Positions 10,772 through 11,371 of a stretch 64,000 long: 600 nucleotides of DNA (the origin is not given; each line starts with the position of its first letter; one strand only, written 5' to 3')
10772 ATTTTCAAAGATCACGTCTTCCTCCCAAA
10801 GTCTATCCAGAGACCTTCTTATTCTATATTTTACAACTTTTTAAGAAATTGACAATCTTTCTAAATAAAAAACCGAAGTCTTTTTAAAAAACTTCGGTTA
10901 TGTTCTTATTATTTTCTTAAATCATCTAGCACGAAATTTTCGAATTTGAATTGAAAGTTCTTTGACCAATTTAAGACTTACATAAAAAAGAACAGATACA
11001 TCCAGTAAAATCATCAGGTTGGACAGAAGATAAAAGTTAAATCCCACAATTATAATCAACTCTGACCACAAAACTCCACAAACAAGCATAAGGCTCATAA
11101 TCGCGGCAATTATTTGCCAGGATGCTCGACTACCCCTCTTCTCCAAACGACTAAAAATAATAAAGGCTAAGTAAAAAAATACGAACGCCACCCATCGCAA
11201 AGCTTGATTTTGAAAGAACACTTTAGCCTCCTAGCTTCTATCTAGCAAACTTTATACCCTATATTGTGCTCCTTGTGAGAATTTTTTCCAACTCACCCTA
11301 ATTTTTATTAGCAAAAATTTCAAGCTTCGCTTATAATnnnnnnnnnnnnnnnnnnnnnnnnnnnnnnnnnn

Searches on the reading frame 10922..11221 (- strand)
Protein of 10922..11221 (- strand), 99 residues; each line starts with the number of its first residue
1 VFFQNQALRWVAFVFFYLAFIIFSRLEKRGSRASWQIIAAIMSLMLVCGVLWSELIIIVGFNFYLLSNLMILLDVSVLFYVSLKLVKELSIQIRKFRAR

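Call 7: search_protein_families(library=pfam, proteins=[window:10922-11221:-])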
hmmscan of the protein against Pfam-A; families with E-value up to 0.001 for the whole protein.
window:10922-11221:- (99 aa): 0 families

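Call 66: find_homologous_proteins(query=window:10922-11221:-, max_evalue=0.001)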
Query window:10922-11221:-: 3 candidates shared short words with the query, none scored E <= 0.001.
